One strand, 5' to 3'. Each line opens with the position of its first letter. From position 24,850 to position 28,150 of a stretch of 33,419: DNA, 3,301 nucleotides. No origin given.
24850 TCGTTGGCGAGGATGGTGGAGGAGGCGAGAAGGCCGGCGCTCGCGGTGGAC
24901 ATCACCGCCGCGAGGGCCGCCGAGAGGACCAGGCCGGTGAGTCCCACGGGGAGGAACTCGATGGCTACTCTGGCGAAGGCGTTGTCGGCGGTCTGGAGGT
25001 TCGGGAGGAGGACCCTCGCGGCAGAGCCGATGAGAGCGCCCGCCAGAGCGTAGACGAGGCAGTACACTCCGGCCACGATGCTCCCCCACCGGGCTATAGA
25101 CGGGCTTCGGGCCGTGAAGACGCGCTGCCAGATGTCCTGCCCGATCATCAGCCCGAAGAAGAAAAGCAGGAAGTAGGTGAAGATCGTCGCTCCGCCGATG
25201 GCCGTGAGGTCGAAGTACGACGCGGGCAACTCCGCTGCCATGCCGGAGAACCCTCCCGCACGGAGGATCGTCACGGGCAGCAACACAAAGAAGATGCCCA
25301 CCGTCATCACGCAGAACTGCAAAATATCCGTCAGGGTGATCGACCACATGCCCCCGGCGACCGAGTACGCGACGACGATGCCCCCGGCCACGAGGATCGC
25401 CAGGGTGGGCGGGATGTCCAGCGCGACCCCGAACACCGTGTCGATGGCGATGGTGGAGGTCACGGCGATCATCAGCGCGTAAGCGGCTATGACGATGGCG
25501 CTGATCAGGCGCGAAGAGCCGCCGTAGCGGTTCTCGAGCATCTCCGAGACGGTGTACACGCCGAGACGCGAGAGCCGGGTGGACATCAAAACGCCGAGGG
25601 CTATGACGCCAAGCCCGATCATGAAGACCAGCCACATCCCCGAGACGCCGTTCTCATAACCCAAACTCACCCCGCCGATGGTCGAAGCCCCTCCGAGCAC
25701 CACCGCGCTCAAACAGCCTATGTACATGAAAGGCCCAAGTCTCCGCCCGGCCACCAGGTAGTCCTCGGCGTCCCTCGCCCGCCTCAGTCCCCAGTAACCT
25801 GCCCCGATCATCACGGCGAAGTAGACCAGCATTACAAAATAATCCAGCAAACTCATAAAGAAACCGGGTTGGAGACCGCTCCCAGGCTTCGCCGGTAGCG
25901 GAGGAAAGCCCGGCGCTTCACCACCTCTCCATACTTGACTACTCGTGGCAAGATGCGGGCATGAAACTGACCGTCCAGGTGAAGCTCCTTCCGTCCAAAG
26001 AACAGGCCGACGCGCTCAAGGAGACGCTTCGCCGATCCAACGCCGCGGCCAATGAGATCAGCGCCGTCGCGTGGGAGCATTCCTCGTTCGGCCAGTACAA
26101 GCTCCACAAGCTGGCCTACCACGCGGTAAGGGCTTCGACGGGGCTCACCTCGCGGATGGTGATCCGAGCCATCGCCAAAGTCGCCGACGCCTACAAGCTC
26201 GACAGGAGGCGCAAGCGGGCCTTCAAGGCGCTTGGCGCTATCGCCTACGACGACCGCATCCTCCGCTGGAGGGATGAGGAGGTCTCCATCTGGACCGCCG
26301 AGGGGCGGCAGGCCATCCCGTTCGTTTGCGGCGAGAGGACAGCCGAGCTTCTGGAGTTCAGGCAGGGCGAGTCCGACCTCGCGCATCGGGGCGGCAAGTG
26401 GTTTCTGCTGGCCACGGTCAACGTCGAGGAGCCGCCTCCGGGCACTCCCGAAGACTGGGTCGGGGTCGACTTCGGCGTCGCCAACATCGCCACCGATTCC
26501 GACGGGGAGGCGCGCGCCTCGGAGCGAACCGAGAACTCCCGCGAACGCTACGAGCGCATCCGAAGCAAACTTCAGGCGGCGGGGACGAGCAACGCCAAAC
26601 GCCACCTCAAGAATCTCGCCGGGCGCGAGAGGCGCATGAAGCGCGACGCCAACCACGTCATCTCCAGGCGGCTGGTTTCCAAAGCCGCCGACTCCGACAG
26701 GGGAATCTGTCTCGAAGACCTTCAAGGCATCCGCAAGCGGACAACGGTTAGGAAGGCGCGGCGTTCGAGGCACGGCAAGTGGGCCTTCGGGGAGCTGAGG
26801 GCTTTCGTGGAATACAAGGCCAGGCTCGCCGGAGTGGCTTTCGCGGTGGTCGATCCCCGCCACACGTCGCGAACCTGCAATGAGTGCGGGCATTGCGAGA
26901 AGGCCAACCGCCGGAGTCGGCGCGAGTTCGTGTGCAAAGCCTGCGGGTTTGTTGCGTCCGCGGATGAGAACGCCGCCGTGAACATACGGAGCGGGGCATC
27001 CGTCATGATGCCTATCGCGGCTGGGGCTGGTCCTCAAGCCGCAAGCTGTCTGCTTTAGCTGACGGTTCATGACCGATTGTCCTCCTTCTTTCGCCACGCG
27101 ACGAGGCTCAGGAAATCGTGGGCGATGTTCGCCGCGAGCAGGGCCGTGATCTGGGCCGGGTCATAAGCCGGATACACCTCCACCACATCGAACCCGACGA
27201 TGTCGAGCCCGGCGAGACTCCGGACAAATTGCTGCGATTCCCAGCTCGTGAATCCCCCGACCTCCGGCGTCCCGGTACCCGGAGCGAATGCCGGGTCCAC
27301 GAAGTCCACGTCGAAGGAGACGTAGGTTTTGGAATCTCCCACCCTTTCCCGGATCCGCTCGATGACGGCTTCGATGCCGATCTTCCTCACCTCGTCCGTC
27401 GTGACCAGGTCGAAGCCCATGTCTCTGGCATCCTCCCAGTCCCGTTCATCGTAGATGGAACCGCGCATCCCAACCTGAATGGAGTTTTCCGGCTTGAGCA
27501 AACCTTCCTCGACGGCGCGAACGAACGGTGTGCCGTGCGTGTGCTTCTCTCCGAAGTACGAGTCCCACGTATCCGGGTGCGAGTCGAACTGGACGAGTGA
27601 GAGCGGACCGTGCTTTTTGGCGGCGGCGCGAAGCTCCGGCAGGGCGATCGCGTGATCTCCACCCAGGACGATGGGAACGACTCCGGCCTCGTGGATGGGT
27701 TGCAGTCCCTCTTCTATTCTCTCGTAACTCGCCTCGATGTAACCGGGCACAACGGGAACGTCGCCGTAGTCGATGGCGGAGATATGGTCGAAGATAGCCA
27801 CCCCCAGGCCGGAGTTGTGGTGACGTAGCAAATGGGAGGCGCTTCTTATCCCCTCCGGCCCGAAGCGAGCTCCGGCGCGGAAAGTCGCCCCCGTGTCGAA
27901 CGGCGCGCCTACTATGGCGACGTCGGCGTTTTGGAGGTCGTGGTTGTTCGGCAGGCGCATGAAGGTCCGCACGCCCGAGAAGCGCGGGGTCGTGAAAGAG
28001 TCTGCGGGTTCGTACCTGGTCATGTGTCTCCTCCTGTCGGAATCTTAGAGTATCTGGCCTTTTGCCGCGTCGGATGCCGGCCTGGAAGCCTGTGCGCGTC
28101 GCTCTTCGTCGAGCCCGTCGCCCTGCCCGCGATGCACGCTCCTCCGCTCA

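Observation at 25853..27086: TnpB-only element inserted exactly into an ATGA stop/start overlap; the empty site, candidate TAM and candidate guide can be read off the sequence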

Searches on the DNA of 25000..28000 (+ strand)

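Call 4: search_rna_families(source=window, start=25000, end=28000, threshold=evalue, max_evalue=10, show_alignments=3)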
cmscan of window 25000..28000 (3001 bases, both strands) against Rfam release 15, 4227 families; matches with E-value up to 10: 6.
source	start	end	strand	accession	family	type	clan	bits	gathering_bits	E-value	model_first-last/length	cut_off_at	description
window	27801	27865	+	RF03340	mir-6511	Gene; miRNA;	-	18.9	87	9.3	1-67/67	no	mir-6511 microRNA precursor family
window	27286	27344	+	RF04033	mir-8512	Gene; miRNA;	-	17.5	90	3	1-61/61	no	mir-8512 microRNA precursor family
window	25376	25428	+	RF00381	Antizyme_FSE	Cis-reg; frameshift_element;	-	16.1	40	8.3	1-59/59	no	Antizyme RNA frameshifting stimulation element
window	25005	25027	+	RF01122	sR39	Gene; snRNA; snoRNA; CD-box;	-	16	50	0.75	34-56/56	no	Small nucleolar RNA sR39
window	27472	27562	-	RF02353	BjrC68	Gene; sRNA;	-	12.8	39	8.6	1-82/82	no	Bradyrhizobiaceae sRNA BjrC68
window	27298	27391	-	RF00534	SgrS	Gene; antisense;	-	10.8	37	7.2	1-232/232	no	SgrS RNA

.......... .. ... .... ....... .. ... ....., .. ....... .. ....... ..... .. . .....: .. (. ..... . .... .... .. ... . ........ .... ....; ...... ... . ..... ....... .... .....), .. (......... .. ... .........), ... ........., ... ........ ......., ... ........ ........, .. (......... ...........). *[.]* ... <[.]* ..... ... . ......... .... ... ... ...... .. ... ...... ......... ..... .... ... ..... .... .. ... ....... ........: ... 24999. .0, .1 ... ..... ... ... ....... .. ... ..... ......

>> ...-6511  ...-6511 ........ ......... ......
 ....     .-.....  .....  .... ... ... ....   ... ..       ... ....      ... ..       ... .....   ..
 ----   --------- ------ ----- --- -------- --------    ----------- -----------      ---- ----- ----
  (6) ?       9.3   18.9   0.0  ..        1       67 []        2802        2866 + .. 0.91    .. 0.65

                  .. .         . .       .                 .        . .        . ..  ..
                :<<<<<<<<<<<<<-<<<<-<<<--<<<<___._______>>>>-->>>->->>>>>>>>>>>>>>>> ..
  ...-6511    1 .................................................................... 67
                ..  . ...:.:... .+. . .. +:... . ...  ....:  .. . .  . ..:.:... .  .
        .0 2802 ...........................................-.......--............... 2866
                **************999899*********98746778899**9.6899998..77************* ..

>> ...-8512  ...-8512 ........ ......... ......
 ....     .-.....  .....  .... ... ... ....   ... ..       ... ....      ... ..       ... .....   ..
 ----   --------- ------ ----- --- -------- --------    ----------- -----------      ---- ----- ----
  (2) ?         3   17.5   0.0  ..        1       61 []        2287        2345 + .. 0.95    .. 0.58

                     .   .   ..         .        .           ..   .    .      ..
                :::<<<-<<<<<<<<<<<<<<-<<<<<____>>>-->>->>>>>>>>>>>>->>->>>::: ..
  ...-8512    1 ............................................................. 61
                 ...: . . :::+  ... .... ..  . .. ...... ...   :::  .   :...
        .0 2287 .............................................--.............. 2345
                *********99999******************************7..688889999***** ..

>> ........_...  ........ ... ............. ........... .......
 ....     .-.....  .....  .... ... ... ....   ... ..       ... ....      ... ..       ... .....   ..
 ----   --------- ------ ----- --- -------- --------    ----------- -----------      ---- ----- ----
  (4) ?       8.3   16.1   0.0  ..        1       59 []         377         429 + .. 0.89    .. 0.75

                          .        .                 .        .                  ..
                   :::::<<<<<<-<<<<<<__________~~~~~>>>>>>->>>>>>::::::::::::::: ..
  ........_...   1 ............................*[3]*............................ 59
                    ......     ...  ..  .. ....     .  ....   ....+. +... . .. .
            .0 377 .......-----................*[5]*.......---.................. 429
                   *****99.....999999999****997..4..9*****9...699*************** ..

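Call 71: build_rna_model(alignment_id=A3)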
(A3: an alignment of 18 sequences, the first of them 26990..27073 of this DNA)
Model R1 built from alignment A3 (18 sequences, 135 columns); structure: RNAalifold consensus.
model positions 97; base pairs 24; branch points 2; effective number of sequences 2.78; information 0.59 bits per position. Calibrated on 0.2 Mb of random sequence (short: E-values are rough).
structure used (alignment columns):
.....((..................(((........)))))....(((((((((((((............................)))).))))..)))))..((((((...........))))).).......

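Call 73: search_with_rna_model(model_id=R1, sources=[window, L001, L002, L003, L004, L005, L006, L007, L008, L009, L010, L011, L012, L013, L014, L015, L016, L017, L018, L019, L020, L021, L022, L023, L024, L025, L026, L027, L028, L029, L030, L031, L032, L033, L034, L035, L036, L037, L038, L039, L040, L041, L042, L043, L044, L045, L046, L047, L048, L049, L050, L051, L052, L053, L054, L055, L056, L057, L058, L059, L060, L061, L062, L063, L064, L065, L066, L067, L068, L069, L070, L071, L072, L073, L074, L075, L076, L077, L078, L079, L080, L081, L082, L083, L084, L085, L086, L087, L088, L089, L090, L091, L092, L093, L094, L095, L096, L097, L098, L099], max_evalue=1)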
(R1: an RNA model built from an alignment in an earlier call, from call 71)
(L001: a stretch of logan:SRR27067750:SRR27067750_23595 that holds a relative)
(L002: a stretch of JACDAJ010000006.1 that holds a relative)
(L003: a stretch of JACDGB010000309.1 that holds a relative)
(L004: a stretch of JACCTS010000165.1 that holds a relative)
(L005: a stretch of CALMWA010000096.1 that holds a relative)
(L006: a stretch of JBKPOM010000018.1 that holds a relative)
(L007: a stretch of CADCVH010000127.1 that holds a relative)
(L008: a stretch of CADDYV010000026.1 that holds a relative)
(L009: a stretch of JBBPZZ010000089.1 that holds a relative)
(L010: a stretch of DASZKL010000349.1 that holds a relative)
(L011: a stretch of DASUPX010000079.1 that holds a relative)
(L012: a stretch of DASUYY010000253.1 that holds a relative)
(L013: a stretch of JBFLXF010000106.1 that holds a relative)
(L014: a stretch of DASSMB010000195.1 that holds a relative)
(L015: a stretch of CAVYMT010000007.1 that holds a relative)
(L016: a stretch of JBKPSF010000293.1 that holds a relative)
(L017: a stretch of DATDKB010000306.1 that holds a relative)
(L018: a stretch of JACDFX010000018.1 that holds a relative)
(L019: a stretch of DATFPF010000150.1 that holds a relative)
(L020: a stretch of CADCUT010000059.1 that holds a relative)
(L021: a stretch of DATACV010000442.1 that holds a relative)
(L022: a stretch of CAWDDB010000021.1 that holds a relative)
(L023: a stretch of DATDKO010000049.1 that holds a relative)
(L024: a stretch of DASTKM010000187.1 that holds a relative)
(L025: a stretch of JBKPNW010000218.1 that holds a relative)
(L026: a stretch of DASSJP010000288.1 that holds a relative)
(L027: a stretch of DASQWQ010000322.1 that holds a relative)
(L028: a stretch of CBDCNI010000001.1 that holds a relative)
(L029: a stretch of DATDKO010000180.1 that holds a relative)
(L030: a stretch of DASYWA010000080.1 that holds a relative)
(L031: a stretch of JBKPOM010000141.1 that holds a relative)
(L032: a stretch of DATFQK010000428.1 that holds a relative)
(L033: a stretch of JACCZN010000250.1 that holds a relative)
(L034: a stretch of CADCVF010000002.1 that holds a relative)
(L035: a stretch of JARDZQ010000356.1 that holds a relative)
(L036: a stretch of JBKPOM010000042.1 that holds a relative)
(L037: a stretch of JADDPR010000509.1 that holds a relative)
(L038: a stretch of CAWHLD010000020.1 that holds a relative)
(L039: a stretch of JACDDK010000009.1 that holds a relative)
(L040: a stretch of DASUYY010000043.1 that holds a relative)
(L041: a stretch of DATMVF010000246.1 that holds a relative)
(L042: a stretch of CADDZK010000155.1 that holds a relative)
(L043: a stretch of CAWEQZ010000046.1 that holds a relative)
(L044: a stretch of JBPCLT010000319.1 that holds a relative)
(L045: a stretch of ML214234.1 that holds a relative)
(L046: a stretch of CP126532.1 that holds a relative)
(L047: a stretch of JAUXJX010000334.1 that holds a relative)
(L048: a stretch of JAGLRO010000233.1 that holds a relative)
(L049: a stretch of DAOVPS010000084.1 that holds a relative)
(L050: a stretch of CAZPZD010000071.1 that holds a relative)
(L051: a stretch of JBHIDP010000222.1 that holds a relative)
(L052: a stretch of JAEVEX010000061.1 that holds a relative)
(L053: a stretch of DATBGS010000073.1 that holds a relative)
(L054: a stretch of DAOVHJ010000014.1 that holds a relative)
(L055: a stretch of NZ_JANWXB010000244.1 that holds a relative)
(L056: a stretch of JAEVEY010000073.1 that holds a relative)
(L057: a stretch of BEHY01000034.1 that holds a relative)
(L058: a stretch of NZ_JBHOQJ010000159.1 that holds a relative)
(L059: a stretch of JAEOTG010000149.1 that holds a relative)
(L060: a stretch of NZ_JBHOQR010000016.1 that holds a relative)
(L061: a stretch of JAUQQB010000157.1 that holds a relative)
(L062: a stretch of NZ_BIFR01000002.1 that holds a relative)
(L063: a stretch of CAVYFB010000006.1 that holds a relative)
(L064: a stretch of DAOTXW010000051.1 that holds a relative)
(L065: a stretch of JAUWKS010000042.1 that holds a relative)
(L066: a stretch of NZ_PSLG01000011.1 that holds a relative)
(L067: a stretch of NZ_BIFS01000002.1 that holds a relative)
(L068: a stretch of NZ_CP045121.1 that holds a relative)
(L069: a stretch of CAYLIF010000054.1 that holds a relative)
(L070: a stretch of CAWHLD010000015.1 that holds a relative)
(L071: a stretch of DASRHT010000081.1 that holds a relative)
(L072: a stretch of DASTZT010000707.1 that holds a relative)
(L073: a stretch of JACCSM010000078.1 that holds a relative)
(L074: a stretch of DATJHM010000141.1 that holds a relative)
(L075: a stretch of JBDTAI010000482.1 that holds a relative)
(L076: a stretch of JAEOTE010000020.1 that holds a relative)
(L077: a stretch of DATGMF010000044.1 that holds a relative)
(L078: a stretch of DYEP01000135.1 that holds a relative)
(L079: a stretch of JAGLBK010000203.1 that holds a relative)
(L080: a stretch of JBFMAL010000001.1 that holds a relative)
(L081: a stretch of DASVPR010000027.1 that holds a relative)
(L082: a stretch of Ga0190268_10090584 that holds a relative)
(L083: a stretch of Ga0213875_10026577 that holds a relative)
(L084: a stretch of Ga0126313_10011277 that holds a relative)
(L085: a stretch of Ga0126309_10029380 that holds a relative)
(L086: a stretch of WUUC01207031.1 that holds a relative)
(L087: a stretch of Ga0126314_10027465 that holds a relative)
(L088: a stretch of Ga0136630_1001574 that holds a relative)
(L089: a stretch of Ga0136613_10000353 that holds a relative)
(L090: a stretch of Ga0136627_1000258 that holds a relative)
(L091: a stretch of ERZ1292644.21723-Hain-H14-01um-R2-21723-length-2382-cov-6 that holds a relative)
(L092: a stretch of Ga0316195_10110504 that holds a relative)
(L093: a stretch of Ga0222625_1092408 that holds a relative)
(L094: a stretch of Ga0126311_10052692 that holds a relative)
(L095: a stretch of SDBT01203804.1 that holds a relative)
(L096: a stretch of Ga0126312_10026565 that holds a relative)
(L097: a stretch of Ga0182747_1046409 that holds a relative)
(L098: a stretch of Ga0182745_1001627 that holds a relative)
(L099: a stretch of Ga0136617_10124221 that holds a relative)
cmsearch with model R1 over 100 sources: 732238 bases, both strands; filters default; matches with E-value up to 1: 19.
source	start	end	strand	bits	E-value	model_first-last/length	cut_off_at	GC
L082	1211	1307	+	104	3.2e-24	1-97/97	no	0.54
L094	2251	2347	+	102.3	9.2e-24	1-97/97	no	0.54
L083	1027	1117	+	81.5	2.2e-18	1-97/97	no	0.51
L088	2527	2614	+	81.1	2.8e-18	1-97/97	no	0.57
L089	2527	2614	+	81.1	2.8e-18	1-97/97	no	0.57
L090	2527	2614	+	81.1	2.8e-18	1-97/97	no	0.57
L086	2524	2615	+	80.4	4.3e-18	1-97/97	no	0.61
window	26990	27073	+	73.8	2.2e-16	1-97/97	no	0.61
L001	1096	1179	-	73.8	2.2e-16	1-97/97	no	0.61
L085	2221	2329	+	71.7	7.6e-16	1-97/97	no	0.62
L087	1537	1630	+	70.4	1.7e-15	1-97/97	no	0.53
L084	1988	2071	+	69.5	2.9e-15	1-97/97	no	0.67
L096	2541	2624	+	69.5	2.9e-15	1-97/97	no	0.67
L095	1825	1936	+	66.4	1.8e-14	1-97/97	no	0.46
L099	422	533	+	64.4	6e-14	1-97/97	no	0.63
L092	1206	1323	+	57.7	3.4e-12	1-97/97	no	0.62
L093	2201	2279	+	53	5.6e-11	1-80/97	3'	0.62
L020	195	268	-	15.6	0.26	1-97/97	no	0.68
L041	8053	8119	+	13.7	0.83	1-97/97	no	0.72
